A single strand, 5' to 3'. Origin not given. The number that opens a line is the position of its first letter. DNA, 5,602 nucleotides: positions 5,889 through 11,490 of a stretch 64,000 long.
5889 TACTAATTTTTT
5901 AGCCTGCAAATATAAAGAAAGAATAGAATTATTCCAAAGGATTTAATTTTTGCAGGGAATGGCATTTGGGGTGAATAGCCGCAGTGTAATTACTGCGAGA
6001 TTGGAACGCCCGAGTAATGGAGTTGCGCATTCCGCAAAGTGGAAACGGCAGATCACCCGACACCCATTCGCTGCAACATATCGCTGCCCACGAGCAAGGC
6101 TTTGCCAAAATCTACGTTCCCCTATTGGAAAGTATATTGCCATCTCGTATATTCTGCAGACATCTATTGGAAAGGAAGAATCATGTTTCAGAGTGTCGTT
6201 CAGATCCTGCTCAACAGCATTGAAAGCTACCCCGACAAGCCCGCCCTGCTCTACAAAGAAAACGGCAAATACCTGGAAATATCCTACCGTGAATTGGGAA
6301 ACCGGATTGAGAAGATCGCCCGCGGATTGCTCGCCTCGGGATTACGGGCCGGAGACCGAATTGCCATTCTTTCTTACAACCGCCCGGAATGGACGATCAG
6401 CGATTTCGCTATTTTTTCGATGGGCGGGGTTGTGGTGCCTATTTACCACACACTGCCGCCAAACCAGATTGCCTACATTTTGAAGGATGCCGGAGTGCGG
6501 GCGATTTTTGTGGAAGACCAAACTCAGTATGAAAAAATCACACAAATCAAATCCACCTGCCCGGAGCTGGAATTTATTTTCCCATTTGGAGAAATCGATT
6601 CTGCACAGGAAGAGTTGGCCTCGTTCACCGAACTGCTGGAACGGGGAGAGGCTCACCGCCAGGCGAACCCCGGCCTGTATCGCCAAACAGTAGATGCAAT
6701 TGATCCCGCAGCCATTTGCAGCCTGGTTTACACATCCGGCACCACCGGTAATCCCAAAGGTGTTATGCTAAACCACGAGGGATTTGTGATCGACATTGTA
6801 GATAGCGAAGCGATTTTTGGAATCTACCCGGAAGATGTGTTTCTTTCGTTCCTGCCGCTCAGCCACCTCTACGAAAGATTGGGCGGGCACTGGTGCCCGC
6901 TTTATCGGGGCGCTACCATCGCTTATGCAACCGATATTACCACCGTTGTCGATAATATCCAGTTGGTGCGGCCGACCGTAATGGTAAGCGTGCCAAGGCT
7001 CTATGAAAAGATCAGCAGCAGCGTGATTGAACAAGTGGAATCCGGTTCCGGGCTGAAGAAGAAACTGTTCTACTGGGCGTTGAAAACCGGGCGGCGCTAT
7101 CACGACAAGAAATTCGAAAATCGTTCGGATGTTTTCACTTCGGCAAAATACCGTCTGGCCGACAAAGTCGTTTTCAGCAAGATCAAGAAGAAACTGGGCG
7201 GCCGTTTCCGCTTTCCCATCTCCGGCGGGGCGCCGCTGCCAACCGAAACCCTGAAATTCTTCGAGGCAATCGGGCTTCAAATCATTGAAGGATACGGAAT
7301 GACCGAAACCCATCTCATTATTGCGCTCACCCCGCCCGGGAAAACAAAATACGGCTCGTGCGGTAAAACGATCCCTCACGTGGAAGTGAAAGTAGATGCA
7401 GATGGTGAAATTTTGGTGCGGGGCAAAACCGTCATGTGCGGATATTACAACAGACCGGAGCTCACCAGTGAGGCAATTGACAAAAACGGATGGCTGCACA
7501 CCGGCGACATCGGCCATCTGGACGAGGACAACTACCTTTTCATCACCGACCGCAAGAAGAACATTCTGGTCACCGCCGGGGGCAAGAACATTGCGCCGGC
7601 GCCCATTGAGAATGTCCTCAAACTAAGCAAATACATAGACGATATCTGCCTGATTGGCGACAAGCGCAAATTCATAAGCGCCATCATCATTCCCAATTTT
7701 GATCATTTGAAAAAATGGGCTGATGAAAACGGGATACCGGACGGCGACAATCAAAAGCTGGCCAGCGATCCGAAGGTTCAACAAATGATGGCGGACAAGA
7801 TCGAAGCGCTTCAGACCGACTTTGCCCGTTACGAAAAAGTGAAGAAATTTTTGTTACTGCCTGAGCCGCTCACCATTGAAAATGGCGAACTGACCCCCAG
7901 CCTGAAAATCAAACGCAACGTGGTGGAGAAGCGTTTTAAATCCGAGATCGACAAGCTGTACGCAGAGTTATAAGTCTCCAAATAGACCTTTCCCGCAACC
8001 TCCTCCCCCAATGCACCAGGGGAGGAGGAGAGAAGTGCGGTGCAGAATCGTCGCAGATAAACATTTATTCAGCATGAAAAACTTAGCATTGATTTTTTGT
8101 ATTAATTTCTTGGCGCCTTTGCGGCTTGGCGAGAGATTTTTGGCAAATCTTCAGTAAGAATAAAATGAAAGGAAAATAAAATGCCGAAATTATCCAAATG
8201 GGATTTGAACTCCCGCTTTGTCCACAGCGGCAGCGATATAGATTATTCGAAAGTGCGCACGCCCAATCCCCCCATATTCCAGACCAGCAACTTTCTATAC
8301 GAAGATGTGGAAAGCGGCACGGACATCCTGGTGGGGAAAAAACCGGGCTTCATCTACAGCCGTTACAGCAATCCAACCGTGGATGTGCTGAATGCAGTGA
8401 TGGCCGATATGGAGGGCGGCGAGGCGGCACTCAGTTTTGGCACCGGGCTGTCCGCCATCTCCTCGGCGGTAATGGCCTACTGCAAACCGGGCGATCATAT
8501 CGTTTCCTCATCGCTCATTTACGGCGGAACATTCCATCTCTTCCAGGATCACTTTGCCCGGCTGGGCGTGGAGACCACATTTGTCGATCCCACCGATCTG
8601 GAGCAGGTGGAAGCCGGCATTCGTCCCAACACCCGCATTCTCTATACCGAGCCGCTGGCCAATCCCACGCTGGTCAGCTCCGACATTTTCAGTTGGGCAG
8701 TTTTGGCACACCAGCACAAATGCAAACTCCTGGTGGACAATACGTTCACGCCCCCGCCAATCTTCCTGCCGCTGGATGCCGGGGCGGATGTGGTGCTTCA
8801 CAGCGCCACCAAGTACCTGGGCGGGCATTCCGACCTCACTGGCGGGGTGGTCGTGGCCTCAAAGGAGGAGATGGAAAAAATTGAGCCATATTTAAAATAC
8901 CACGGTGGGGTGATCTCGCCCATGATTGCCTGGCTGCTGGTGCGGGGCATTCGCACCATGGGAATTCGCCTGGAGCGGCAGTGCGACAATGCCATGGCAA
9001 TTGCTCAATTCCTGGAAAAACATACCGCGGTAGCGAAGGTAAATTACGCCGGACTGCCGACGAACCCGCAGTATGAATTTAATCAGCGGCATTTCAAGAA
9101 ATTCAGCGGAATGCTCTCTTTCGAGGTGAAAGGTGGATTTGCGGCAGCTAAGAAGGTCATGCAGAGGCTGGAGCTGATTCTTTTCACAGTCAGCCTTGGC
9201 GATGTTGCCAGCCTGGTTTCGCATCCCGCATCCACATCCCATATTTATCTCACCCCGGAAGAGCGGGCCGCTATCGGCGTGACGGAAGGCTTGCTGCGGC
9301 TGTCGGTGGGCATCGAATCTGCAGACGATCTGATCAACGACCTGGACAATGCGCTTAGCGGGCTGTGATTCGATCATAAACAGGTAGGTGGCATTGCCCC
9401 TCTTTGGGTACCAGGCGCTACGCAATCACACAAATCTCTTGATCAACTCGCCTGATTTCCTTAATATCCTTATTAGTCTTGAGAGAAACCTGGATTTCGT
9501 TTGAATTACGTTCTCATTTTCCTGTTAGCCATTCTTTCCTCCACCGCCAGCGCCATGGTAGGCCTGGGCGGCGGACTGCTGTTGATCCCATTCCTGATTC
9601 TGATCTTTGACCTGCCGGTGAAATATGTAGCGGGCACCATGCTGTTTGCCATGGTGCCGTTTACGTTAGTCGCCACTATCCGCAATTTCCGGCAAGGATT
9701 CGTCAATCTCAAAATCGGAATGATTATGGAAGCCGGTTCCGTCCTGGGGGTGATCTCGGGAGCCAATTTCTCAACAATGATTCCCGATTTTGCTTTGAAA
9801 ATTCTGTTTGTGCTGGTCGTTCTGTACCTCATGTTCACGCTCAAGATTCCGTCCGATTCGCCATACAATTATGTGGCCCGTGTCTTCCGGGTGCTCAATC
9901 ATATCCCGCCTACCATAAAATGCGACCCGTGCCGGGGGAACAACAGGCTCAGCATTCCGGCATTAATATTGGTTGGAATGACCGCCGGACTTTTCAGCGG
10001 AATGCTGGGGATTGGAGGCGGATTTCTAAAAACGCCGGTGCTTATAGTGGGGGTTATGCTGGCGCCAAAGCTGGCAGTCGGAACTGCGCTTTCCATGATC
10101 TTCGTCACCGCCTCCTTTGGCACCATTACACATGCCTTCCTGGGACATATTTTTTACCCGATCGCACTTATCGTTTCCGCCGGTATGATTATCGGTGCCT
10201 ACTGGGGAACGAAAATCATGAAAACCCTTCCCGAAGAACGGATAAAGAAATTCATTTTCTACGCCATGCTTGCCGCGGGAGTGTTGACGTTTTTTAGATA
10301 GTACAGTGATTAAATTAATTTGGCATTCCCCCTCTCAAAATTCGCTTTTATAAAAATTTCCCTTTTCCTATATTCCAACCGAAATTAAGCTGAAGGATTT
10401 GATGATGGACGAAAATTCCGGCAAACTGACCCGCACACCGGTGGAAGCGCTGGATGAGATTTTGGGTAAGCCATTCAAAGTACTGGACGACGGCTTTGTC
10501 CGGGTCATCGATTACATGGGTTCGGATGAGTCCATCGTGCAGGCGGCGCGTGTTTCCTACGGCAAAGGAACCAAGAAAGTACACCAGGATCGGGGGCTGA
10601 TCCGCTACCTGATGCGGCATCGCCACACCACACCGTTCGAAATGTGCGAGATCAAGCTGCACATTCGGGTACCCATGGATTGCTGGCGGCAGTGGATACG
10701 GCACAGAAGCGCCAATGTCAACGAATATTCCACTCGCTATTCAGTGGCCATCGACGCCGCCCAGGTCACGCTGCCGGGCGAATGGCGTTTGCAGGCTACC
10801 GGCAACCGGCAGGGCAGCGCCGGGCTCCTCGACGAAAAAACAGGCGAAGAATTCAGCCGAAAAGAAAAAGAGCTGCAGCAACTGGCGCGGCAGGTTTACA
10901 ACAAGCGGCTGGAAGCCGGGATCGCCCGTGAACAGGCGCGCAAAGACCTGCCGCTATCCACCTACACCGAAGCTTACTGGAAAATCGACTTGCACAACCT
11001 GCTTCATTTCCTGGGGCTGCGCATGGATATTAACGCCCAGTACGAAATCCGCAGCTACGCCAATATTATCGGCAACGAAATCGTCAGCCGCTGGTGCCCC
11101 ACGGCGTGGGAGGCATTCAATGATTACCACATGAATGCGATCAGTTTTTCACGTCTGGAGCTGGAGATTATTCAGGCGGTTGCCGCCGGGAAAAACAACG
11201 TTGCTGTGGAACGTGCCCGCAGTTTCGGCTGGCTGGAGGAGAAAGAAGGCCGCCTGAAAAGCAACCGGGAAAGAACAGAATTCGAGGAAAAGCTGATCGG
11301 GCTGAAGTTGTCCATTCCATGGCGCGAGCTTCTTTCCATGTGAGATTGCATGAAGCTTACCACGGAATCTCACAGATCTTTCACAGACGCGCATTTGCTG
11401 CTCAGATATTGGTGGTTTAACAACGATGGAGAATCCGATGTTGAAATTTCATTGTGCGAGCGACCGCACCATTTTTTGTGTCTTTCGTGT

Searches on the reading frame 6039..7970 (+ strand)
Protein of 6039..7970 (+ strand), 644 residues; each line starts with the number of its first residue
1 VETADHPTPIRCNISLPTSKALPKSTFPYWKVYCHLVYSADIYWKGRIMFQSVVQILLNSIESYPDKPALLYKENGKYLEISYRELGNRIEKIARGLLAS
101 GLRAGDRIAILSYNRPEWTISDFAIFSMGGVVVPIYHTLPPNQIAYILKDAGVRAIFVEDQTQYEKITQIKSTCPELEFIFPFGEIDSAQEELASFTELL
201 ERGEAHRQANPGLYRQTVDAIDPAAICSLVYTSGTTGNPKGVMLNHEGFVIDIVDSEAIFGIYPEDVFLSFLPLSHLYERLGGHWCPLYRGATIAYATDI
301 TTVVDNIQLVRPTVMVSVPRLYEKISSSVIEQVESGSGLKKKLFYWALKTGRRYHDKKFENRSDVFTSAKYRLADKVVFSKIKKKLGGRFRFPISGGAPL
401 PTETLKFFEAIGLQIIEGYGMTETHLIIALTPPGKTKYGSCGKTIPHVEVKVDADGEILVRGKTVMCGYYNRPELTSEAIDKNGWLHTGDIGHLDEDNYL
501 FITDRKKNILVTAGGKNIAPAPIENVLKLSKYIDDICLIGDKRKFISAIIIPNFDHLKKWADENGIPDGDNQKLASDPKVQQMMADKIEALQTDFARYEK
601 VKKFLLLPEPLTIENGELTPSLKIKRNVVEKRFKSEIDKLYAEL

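Call 46: search_protein_families(library=pfam, proteins=[window:6039-7970:+], max_evalue=0.001)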
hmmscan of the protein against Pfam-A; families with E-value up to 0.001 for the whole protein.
window:6039-7970:+ (644 aa): 2 families
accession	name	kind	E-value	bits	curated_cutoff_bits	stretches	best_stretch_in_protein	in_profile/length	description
PF00501.34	AMP-binding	-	4e-84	283.1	29.9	1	60-470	4-384/384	AMP-binding enzyme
PF23562.2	AMP-binding_C_3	-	1.6e-11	45.1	20.8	1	508-643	2-122/124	AMP-binding enzyme C-terminal domain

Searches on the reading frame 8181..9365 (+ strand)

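Call 46: search_protein_families(library=pfam, proteins=[window:8181-9365:+], max_evalue=0.001)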
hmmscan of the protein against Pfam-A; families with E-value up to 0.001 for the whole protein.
window:8181-9365:+ (395 aa): 2 families
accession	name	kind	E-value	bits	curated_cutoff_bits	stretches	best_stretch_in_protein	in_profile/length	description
PF01053.26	Cys_Met_Meta_PP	-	5.6e-130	433.8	27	1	12-392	3-380/381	Cys/Met metabolism PLP-dependent enzyme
PF00266.25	Aminotran_5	-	1.8e-06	27.7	21.5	1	90-238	74-225/371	Aminotransferase class-V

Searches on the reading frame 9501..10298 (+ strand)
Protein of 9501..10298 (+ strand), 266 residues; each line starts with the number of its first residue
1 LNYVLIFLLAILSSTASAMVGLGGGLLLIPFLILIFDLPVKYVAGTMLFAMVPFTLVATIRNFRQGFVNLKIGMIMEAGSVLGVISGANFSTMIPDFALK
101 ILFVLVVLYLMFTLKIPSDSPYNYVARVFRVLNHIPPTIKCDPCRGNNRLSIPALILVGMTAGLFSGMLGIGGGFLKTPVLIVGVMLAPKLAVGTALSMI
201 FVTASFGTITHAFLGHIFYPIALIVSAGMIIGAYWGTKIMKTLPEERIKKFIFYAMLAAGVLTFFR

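Call 46: search_protein_families(library=pfam, proteins=[window:9501-10298:+], max_evalue=0.001)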
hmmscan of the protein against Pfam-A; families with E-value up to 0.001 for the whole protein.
window:9501-10298:+ (266 aa): 1 family
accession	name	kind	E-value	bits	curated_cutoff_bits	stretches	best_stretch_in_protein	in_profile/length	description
PF01925.25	TauE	-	5.2e-46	157.7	32.6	1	6-261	1-235/237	Sulfite exporter TauE/SafE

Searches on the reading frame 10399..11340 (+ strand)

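Call 46: search_protein_families(library=pfam, proteins=[window:10399-11340:+], max_evalue=0.001)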
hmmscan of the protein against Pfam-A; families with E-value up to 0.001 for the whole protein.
window:10399-11340:+ (314 aa): 1 family
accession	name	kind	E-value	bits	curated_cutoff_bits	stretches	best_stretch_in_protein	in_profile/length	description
PF02511.20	Thy1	-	1.6e-52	178.5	24.8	1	35-235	1-191/191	Thymidylate synthase complementing protein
